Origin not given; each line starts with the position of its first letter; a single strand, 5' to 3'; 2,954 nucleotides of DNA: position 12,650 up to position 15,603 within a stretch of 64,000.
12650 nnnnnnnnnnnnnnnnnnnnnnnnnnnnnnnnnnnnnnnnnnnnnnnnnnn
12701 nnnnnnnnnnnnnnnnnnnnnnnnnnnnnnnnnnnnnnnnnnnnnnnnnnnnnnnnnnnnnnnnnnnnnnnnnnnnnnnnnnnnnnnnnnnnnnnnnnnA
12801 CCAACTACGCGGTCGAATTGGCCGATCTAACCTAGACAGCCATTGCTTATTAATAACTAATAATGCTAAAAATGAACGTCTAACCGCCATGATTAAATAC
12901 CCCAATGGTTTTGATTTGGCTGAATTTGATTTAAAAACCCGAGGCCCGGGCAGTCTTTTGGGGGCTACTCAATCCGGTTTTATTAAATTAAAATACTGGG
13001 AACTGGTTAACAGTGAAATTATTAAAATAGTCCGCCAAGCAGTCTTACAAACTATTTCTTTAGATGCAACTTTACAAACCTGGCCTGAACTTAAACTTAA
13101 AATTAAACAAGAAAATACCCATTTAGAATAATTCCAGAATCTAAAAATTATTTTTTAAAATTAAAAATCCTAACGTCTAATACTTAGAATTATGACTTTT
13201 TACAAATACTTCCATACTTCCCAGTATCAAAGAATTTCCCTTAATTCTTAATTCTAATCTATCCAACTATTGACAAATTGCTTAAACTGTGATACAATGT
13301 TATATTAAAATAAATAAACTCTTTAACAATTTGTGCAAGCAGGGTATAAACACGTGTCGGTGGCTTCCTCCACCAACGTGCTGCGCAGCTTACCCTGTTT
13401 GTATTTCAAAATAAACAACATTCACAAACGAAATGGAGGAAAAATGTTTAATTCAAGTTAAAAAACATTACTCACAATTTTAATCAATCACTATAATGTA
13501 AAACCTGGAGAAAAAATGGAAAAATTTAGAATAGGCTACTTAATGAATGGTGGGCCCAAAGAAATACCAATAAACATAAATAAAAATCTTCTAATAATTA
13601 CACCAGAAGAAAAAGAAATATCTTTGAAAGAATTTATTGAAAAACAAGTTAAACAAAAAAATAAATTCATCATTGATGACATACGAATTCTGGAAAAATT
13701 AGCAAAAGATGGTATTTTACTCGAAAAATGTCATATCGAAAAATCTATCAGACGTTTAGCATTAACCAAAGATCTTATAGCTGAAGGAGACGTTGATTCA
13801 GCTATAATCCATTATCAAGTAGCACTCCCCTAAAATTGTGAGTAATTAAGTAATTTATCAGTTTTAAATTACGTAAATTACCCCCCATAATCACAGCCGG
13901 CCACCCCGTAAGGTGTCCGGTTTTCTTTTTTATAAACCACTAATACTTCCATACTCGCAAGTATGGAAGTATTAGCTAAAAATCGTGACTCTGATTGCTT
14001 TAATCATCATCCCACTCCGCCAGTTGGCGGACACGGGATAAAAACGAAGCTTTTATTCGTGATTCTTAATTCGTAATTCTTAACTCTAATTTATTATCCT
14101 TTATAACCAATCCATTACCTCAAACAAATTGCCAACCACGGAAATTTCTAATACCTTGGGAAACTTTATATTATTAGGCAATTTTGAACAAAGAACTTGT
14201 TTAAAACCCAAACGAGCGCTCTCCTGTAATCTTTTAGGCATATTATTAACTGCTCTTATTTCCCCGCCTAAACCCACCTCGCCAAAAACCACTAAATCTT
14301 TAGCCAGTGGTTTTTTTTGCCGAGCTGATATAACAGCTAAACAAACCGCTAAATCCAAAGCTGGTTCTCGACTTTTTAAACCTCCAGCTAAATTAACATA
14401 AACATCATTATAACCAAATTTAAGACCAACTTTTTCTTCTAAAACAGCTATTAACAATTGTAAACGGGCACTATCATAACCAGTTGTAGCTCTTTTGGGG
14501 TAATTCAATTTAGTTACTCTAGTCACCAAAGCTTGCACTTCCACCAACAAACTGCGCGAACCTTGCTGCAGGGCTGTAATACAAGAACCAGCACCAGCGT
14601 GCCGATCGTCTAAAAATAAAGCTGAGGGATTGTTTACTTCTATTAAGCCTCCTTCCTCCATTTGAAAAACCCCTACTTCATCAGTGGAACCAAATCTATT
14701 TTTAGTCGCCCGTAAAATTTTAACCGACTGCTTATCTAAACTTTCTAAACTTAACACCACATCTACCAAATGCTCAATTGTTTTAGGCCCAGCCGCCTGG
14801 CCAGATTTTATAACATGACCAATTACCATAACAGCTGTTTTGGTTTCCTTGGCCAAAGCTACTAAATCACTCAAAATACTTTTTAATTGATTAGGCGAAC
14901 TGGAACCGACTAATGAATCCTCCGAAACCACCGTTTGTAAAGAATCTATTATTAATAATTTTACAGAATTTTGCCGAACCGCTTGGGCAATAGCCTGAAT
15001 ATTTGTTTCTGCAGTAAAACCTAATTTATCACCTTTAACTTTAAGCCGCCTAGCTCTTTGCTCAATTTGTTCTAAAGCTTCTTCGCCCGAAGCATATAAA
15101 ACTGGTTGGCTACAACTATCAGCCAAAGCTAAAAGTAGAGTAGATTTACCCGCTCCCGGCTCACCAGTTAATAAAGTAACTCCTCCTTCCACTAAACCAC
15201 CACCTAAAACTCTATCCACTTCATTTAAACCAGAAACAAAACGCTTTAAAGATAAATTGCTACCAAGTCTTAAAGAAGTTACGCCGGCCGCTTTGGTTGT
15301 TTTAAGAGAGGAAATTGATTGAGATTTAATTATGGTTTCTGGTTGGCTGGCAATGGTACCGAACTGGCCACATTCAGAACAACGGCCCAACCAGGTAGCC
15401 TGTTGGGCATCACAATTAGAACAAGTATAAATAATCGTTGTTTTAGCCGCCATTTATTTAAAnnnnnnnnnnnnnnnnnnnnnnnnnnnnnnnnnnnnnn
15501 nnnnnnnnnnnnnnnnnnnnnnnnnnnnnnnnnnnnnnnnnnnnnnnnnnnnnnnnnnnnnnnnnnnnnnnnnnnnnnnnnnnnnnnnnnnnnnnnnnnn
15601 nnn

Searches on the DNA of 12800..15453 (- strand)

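Call 3: search_rna_families(source=window, start=12800, end=14500, threshold=evalue, max_evalue=1, show_alignments=5)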
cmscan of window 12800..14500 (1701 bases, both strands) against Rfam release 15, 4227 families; matches with E-value up to 1: 0.
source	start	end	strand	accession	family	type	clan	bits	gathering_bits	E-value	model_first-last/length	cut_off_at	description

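Call 21: search_rna_families(sources=[L005, L010, L004, L008, L003, L048], threshold=evalue, max_evalue=0.1)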
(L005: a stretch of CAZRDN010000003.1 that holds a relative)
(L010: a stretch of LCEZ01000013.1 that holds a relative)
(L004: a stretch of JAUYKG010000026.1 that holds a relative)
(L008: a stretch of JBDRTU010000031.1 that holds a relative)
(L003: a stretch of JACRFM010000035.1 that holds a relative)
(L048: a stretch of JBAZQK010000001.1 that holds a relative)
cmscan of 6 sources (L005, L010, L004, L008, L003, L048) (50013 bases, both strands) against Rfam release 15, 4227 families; matches with E-value up to 0.1: 6.
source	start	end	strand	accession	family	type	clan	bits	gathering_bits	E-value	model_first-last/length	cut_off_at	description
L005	7830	7901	-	RF00005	tRNA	Gene; tRNA;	CL00001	68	29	8.7e-13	1-71/71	no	tRNA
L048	8694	8765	-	RF00005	tRNA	Gene; tRNA;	CL00001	67.5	29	1.2e-12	1-71/71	no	tRNA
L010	8473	8544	-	RF00005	tRNA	Gene; tRNA;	CL00001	65.9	29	3.3e-12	1-71/71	no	tRNA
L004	7291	7362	-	RF00005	tRNA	Gene; tRNA;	CL00001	65.9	29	3.3e-12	1-71/71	no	tRNA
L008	8632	8703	-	RF00005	tRNA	Gene; tRNA;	CL00001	65.9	29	3.3e-12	1-71/71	no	tRNA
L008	7417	7622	+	RF02675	Ysr141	Gene; sRNA;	-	43.8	196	1.2e-08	1-255/255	no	Yersinia sRNA 141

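Call 53: build_rna_model(alignment_id=A5, structure=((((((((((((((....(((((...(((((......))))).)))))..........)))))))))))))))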
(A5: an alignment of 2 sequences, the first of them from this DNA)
Model R1 built from alignment A5 (2 sequences, 72 columns); structure: as given.
model positions 72; base pairs 24; branch points 0; effective number of sequences 1.13; information 0.783 bits per position. Calibrated on 0.2 Mb of random sequence (short: E-values are rough).
structure used (alignment columns):
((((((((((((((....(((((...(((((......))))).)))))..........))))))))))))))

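Call 54: search_with_rna_model(model_id=R1, sources=[window, L003, L004, L005, L006, L007, L008, L009, L010, L011, L025, L048, L063, L066, L069, L073, L074, L075, L078, L080, L082, L083, L085, L098], max_evalue=10, show_alignments=6, make_alignment=true)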
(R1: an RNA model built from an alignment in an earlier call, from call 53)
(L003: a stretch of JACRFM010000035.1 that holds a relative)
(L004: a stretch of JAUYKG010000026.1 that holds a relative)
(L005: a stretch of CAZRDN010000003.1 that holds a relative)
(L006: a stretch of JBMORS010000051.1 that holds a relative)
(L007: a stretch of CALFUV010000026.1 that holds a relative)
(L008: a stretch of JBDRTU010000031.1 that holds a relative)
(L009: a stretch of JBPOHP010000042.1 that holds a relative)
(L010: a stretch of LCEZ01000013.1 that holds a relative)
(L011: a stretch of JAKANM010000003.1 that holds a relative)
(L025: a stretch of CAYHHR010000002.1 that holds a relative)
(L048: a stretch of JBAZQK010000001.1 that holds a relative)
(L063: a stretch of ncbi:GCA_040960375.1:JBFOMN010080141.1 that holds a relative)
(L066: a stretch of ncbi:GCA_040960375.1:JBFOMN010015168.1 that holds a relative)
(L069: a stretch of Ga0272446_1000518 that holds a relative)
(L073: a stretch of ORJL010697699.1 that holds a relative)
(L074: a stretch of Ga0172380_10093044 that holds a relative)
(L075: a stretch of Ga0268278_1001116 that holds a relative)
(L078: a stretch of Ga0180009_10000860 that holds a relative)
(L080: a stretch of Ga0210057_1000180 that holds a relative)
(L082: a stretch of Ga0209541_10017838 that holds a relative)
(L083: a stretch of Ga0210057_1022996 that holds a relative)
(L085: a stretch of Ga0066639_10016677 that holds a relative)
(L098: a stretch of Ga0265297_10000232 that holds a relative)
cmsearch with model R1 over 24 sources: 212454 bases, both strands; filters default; matches with E-value up to 10: 3.
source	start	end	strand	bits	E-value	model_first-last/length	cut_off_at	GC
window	13333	13404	+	106.4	3.6e-23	1-72/72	no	0.54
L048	6138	6210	-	23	0.011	1-72/72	no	0.47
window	13333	13404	-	14.8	1.2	1-72/72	no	0.54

Alignment A6: 3 matches aligned to the model, 120 columns, each read 5' to 3' on its own strand. Consensus structure (alignment columns), stored with it:
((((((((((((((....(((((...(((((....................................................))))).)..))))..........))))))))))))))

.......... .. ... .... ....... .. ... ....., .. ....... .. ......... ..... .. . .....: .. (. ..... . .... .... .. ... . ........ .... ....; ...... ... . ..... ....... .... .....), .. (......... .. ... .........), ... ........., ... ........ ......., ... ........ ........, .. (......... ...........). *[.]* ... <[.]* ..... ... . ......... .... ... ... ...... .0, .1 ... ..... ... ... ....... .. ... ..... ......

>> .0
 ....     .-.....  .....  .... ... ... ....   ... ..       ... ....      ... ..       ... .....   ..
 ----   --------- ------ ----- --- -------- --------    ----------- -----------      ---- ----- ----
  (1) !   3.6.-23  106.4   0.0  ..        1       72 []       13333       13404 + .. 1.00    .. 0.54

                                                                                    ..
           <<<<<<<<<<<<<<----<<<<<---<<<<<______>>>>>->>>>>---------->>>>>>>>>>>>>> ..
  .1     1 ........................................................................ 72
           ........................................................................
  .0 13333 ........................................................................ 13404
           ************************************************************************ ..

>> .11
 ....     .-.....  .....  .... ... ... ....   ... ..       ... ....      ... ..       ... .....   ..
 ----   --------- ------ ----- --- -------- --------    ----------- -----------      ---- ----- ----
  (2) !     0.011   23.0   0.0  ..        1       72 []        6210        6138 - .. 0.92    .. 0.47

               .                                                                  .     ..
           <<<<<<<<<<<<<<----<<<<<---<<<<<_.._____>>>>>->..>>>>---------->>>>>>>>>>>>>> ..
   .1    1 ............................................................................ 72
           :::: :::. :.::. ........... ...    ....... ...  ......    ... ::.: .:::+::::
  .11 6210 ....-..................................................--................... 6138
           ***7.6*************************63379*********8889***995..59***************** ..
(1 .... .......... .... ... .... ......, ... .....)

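Call 55: search_with_rna_model(model_id=R1, sources=[window, L048], max_evalue=0.05, make_alignment=true)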
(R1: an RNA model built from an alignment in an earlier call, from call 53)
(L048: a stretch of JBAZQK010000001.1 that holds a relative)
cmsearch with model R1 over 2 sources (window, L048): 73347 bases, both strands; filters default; matches with E-value up to 0.05: 2.
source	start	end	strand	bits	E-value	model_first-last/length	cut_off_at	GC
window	13333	13404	+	106.4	1.2e-23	1-72/72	no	0.54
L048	6138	6210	-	23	0.0039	1-72/72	no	0.47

Alignment A7: 2 matches aligned to the model, 76 columns, each read 5' to 3' on its own strand. Consensus structure (alignment columns), stored with it:
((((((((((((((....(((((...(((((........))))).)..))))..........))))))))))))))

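Call 56: build_rna_model(alignment_id=A7)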
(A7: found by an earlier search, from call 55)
Model R2 built from alignment A7 (2 sequences, 76 columns); structure: stored with the alignment.
model positions 76; base pairs 24; branch points 0; effective number of sequences 1.54; information 0.743 bits per position. Calibrated on 0.2 Mb of random sequence (short: E-values are rough).
structure used (alignment columns):
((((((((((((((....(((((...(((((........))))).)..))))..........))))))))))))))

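Call 57: search_with_rna_model(model_id=R2, sources=[window, L003, L004, L005, L006, L007, L008, L009, L010, L011, L025, L048, L063, L066, L069, L073, L074, L075, L078, L080, L082, L083, L085, L098], max_evalue=10, show_alignments=8)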
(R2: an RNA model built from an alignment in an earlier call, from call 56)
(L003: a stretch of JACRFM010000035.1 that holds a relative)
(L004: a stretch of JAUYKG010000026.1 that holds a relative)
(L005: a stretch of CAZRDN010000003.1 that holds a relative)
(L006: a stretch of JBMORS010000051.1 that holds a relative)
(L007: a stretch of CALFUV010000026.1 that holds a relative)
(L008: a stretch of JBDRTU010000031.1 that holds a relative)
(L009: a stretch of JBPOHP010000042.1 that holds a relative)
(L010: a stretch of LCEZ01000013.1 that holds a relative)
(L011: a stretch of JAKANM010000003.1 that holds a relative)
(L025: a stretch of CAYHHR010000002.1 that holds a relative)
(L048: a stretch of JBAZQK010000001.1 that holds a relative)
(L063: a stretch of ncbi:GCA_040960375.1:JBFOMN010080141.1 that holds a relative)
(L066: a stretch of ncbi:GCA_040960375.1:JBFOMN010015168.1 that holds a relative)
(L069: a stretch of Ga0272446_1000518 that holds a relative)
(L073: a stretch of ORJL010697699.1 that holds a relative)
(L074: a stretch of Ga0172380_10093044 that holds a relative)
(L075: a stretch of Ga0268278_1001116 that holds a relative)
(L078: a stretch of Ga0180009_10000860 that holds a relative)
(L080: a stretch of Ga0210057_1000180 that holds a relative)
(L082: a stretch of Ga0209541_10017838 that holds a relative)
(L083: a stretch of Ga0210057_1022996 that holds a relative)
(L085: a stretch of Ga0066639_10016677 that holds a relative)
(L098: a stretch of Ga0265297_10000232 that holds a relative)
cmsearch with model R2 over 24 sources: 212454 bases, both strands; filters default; matches with E-value up to 10: 3.
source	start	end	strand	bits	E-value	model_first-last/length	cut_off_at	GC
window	13333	13404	+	87.9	3.3e-19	1-76/76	no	0.54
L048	6138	6210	-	87.8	3.6e-19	1-76/76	no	0.47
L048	6138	6210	+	17.6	0.22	1-76/76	no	0.47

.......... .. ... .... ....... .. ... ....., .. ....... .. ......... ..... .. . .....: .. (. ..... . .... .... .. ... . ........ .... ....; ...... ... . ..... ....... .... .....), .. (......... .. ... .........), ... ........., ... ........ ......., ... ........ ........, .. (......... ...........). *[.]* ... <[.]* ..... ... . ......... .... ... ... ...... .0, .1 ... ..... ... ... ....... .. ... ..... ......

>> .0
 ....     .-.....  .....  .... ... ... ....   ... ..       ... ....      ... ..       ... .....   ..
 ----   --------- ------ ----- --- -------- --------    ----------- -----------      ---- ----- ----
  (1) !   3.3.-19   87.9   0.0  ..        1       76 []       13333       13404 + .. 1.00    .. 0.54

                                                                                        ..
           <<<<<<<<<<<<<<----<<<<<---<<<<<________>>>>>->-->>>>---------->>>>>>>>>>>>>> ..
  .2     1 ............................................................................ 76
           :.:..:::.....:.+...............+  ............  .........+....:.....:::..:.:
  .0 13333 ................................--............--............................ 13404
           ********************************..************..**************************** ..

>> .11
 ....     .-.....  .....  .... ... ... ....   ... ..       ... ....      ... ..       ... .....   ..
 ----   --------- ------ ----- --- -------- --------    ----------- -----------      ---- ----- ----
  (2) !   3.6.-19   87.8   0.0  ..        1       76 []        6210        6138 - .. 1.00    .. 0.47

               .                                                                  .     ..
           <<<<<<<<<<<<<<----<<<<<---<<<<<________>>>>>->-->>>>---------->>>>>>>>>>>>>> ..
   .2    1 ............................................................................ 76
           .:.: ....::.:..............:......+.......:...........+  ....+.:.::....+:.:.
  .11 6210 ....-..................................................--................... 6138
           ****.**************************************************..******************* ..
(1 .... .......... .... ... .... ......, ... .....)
